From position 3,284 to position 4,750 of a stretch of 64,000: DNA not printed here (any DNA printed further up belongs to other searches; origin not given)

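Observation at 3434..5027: MCM reduced to its AAA+ core, with a candidate detached winged-helix domain encoded divergently, next to PolB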

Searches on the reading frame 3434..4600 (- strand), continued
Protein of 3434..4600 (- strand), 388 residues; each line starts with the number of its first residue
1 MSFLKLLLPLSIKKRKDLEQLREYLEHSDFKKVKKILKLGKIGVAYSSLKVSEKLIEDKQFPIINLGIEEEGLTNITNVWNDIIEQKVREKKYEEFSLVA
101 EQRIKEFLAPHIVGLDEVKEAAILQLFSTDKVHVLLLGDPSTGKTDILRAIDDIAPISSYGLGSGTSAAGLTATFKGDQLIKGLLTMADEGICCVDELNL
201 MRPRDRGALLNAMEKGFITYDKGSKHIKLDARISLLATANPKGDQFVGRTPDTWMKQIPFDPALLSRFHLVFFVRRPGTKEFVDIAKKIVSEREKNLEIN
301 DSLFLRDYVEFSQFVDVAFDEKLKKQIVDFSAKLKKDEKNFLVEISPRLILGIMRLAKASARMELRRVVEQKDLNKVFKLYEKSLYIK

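Call 55: get_annotated_region(hit=H22, flank=1500)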
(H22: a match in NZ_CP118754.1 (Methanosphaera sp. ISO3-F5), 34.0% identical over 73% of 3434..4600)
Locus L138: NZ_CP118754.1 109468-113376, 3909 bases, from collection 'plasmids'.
description: Methanosphaera sp. ISO3-F5 plasmid pNP174, complete sequence
organism: Methanosphaera sp. ISO3-F5 (NCBI taxid 1452353)
taxonomy: Archaea; Euryarchaeota; Methanobacteria; Methanobacteriales; Methanobacteriaceae; Methanosphaera; Methanosphaera sp. ISO3-F5
host: -; source: -; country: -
typing (MOB-suite, as given by PLSDB): non-mobilizable
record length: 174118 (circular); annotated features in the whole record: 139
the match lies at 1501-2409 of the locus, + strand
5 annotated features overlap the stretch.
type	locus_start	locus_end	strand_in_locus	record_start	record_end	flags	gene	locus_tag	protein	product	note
CDS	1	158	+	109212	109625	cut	-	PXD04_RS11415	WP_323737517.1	hypothetical protein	-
CDS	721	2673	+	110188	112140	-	-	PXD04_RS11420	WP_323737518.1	minichromosome maintenance protein MCM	-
CDS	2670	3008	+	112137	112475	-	-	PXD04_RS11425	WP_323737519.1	hypothetical protein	-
CDS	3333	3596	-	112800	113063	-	-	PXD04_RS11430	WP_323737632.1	nucleotidyltransferase domain-containing protein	-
CDS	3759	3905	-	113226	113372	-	-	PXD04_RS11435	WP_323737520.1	hypothetical protein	-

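Call 56: get_annotated_region(hit=H4, flank=1500)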
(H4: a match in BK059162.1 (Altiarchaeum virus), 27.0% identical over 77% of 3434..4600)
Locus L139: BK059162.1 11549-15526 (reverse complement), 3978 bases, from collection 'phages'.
description: TPA_asm: Altiarchaeum virus isolate Altivir_8_HURL genomic sequence.
organism: Altiarchaeum virus (NCBI taxid 2839849)
taxonomy: Viruses
host: -; source: groundwater; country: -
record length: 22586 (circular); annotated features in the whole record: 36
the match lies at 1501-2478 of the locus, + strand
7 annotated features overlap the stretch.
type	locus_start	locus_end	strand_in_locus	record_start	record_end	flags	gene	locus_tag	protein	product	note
CDS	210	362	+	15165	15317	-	-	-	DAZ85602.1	hp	Altivir_8_HURL_28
CDS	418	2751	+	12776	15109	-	-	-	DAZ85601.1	mini-chromosome maintainance protein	Altivir_8_HURL_27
CDS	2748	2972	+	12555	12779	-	-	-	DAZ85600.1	hypothetical protein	Altivir_8_HURL_26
CDS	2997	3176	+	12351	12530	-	-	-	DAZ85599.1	hypothetical protein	Altivir_8_HURL_25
CDS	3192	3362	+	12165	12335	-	-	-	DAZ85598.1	hypothetical protein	Altivir_8_HURL_24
CDS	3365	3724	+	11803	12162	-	-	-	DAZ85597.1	peptidase M3B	Altivir_8_HURL_23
CDS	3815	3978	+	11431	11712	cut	-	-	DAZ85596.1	hp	Altivir_8_HURL_22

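Call 57: get_annotated_region(hit=H8, flank=1500)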
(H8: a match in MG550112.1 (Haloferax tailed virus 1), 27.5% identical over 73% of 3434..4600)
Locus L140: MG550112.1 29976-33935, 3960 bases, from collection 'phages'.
description: Haloferax tailed virus 1, complete genome.
organism: Haloferax tailed virus 1 (NCBI taxid 2507575)
taxonomy: Viruses; Duplodnaviria; Heunggongvirae; Uroviricota; Caudoviricetes; Kirjokansivirales; Haloferuviridae; Retbasiphovirus; Retbasiphovirus HFTV1
host: Haloferax sp. LR2-5; source: Lake Retba Sample 2; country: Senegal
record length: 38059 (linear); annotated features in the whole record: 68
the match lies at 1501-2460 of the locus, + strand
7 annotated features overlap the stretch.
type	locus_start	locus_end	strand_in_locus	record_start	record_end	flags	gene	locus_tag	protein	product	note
CDS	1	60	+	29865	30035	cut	-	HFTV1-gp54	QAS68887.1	hypothetical protein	-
CDS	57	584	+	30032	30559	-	-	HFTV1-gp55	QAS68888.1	hypothetical protein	-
CDS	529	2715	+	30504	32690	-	-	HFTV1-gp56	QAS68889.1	MCM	-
CDS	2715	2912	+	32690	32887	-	-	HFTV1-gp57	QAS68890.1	hypothetical protein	-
CDS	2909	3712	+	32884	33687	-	-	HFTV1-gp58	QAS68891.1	phosphoadenosine phosphosulfate reductase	PAPS reductase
CDS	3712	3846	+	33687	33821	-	-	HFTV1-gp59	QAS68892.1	hypothetical protein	-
CDS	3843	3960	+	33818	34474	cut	-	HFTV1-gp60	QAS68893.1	DNA methylase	-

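Call 58: get_annotated_region(hit=H28, flank=1500)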
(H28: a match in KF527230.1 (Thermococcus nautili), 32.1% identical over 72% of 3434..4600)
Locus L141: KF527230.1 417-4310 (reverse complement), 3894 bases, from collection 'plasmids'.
description: Thermococcus nautilus strain 30-1 plasmid pTN3, complete sequence
organism: Thermococcus nautili (NCBI taxid 195522)
taxonomy: Archaea; Euryarchaeota; Thermococci; Thermococcales; Thermococcaceae; Thermococcus; Thermococcus nautili
host: -; source: East Pacific Rise; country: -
typing (MOB-suite, as given by PLSDB): non-mobilizable
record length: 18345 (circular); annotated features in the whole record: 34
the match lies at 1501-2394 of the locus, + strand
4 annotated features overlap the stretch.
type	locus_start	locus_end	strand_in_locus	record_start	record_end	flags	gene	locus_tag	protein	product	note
CDS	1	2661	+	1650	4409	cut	-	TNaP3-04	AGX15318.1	MCM helicase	-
CDS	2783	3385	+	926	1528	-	-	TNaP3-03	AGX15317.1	DNA binding protein (ZF-C2H2 domain)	-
CDS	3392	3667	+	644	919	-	-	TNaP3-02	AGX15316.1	hypothetical protein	-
CDS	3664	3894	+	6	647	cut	-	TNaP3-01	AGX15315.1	N-terminal coiled-coil domain protein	-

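Call 59: get_annotated_region(hit=H27, flank=1500)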
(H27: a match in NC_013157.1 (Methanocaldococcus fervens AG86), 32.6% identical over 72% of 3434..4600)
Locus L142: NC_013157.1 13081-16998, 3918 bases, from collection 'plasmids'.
description: Methanocaldococcus fervens AG86 plasmid pMEFER01, complete sequence
organism: Methanocaldococcus fervens AG86 (NCBI taxid 573064)
taxonomy: Archaea; Euryarchaeota; Methanococci; Methanococcales; Methanocaldococcaceae; Methanocaldococcus; Methanocaldococcus fervens; Methanocaldococcus fervens AG86
host: -; source: -; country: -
typing (MOB-suite, as given by PLSDB): non-mobilizable
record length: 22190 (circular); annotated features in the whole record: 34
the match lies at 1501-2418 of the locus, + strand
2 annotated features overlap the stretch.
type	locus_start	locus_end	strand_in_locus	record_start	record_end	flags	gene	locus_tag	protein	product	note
CDS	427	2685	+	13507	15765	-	-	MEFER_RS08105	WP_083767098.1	minichromosome maintenance protein MCM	-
CDS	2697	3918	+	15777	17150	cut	-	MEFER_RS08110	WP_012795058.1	restriction endonuclease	GO:0009307 - DNA restriction-modification system [Evidence IEA]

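Call 60: get_annotated_region(hit=H16, flank=1500)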
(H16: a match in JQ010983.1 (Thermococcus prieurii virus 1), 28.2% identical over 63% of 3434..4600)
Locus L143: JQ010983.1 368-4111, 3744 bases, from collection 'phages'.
description: Thermococcus prieurii virus 1, complete genome.
organism: Thermococcus prieurii virus 1 (NCBI taxid 1115696)
taxonomy: Viruses
host: Thermococcus sp. 'Bio pl 0405IT2'; source: hydrothermal chimney sample collected from the East Pacific Rise Sarah Spring area at 2700 m depth; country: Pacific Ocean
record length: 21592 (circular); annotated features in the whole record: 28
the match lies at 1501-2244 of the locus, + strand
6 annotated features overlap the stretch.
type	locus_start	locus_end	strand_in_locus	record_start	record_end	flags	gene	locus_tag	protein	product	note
CDS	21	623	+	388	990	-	-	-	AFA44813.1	N-terminal part of the MCM2-like helicase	-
CDS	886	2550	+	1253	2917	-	-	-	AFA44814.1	C-terminal part of the MCM2-like helicase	-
CDS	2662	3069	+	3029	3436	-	-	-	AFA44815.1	MutL-transducer domain protein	-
CDS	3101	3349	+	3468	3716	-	-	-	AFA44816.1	hypothetical protein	-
CDS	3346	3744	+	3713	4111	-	-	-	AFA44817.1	hypothetical protein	-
CDS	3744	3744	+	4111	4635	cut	-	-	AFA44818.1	archaeal-type holliday junction resolvase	-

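Call 61: get_annotated_region(hit=H5, flank=1500)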
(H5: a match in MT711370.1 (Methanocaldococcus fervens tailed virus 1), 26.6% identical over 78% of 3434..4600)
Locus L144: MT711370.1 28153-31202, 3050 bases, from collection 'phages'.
description: Methanocaldococcus fervens tailed virus 1, complete genome.
organism: Methanocaldococcus fervens tailed virus 1 (NCBI taxid 2759191)
taxonomy: Viruses; Duplodnaviria; Heunggongvirae; Uroviricota; Caudoviricetes; Fervensviridae; Deepoceanvirus; Deepoceanvirus guaymasense
host: Methanocaldococcus fervens; source: -; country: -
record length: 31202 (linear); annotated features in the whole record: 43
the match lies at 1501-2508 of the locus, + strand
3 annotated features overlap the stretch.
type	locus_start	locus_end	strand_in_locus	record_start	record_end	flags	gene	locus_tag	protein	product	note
CDS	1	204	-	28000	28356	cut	-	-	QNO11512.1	ArsR family transcriptional regulator protein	-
CDS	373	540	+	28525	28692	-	-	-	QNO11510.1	hypothetical protein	-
CDS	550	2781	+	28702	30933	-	-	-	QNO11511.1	hypothetical protein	-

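Call 62: get_annotated_region(hit=H30, flank=1500)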
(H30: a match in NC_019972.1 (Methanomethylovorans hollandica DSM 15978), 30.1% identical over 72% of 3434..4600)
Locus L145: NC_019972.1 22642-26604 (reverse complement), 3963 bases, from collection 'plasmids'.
description: Methanomethylovorans hollandica DSM 15978 plasmid pMETHO01, complete sequence
organism: Methanomethylovorans hollandica DSM 15978 (NCBI taxid 867904)
taxonomy: Archaea; Euryarchaeota; Methanomicrobia; Methanosarcinales; Methanosarcinaceae; Methanomethylovorans; Methanomethylovorans hollandica; Methanomethylovorans hollandica DSM 15978
host: -; source: -; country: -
typing (MOB-suite, as given by PLSDB): non-mobilizable; replicon rep_cluster_57
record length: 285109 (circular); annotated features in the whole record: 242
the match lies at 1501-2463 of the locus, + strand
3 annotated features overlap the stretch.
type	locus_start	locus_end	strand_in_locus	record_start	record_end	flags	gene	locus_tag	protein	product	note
CDS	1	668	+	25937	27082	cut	-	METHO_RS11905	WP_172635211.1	AAA family ATPase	-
CDS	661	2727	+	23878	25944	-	-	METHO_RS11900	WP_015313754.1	minichromosome maintenance protein MCM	-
CDS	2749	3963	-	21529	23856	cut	nrdD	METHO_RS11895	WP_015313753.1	anaerobic ribonucleoside-triphosphate reductase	GO:0009265 - 2'-deoxyribonucleotide biosynthetic process [Evidence IEA]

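Call 63: get_annotated_region(hit=H24, flank=1500)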
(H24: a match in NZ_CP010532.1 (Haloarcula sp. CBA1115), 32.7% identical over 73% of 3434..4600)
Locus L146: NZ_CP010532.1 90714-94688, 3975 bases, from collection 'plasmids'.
description: Haloarcula sp. CBA1115 plasmid unnamed3, complete sequence
organism: Haloarcula sp. CBA1115 (NCBI taxid 1592728)
taxonomy: Archaea; Euryarchaeota; Halobacteria; Halobacteriales; Haloarculaceae; Haloarcula; Haloarcula sp. CBA1115
host: -; source: monoisolate,Solar salt; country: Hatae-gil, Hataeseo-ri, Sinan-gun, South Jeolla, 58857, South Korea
typing (MOB-suite, as given by PLSDB): non-mobilizable; mating-pair formation MPF_T
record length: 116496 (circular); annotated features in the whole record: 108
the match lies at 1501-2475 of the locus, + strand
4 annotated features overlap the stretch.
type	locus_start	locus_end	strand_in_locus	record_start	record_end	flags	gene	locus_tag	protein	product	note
CDS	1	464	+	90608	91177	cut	-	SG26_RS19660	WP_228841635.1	hypothetical protein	-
CDS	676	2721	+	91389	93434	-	-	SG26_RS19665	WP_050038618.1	minichromosome maintenance protein MCM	-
CDS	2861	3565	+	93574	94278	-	-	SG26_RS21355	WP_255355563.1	DUF6338 family protein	-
CDS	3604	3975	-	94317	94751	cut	-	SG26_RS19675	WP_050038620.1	hypothetical protein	-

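Call 64: get_annotated_region(hit=H39, flank=1500)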
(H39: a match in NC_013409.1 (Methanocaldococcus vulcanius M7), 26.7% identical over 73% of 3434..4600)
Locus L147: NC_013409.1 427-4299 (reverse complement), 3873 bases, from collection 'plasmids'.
description: Methanocaldococcus vulcanius M7 plasmid pMETVU02, complete sequence
organism: Methanocaldococcus vulcanius M7 (NCBI taxid 579137)
taxonomy: Archaea; Euryarchaeota; Methanococci; Methanococcales; Methanocaldococcaceae; Methanocaldococcus; Methanocaldococcus vulcanius; Methanocaldococcus vulcanius M7
host: -; source: -; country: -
typing (MOB-suite, as given by PLSDB): non-mobilizable
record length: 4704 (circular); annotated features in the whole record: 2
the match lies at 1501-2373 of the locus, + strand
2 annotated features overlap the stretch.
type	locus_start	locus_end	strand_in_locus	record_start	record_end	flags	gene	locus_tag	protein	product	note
CDS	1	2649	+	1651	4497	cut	-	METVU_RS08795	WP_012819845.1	minichromosome maintenance protein MCM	-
CDS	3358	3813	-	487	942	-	-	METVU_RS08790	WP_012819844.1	hypothetical protein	-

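Call 82: fold_search(model_id=the predicted structure, library=viral)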
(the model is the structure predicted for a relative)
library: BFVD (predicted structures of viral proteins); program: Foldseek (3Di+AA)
matches with E <= 10: 1160; with E <= 0.001: 273
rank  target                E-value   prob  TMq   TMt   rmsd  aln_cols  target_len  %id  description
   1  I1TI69                8.0e-19  1.00  0.65  0.46  12.3       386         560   22  (no name in the UniProt tables at hand)
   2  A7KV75                8.4e-12  1.00  0.48  0.41   6.7       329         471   17  (no name in the UniProt tables at hand)
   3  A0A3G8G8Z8            4.5e-11  1.00  0.53  0.34   9.6       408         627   15  (no name in the UniProt tables at hand)
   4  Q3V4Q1                4.2e-10  1.00  0.47  0.32   7.1       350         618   18  Structural protein ORF618 [Acidianus two-tailed virus]
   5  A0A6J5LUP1            5.5e-10  1.00  0.48  0.43   5.7       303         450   19  COG0714 MoxR-like ATPases [uncultured Caudovirales phage]
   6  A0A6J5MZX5            1.8e-09  1.00  0.52  0.49   5.3       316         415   16  COG0714 MoxR-like ATPases [uncultured Caudovirales phage]
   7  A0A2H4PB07            1.1e-08  1.00  0.48  0.40   7.0       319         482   16  (no name in the UniProt tables at hand)
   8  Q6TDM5                2.1e-08  1.00  0.48  0.41   9.9       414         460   13  ORF A460 [Sulfolobus virus Kamchatka 1]
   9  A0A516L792            4.9e-08  1.00  0.50  0.46   5.4       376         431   11  (no name in the UniProt tables at hand)
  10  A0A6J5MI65            5.2e-08  1.00  0.38  0.39  16.3       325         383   13  COG0714 MoxR-like ATPases [uncultured Caudovirales phage]
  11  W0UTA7                9.0e-08  1.00  0.44  0.31   8.1       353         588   17  (no name in the UniProt tables at hand)
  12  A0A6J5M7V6            9.0e-08  1.00  0.36  0.34  17.1       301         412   18  PD_CobS, cobaltochelatase, CobS subunit [uncultured Caudovirales phage]
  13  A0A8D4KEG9            1.1e-07  1.00  0.35  0.39  18.6       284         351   15  (no name in the UniProt tables at hand)
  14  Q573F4                1.6e-07  1.00  0.41  0.38   6.9       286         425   17  Uncharacterized protein ORF425 [Acidianus filamentous virus 2 (isolate Italy/Pozzuoli)]
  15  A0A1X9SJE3            2.4e-07  1.00  0.45  0.41  16.5       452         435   10  Uncharacterized protein [Sulfolobus islandicus rod-shaped virus 9]
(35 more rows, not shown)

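Call 101: search_protein_families(library=padloc, proteins=[window:3434-4600:-], max_evalue=0.01)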
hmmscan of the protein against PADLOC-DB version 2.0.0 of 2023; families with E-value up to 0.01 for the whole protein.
window:3434-4600:- (388 aa): 1 family
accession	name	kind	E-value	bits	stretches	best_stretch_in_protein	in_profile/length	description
PDLC01994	RtcR_PspF1--CARF_AAA_HTH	-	0.0027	14.8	0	181-240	242-299/468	-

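Call 102: search_protein_families(library=phrogs, proteins=[window:3434-4600:-], max_evalue=0.01)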
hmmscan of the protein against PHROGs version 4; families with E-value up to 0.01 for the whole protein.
window:3434-4600:- (388 aa): 4 families
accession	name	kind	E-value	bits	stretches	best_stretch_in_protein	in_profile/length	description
phrog_10371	-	DNA, RNA and nucleotide metabolism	3.3e-50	172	1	102-385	284-594/683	DNA helicase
phrog_16448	-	other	9e-08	31.8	1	116-290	434-608/680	ATPase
phrog_249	-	moron, auxiliary metabolic gene and host takeover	0.00012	22.6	1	191-298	195-292/380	porphyrin biosynthesis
phrog_168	-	DNA, RNA and nucleotide metabolism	0.0037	18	0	131-298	42-183/314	clamp loader of DNA polymerase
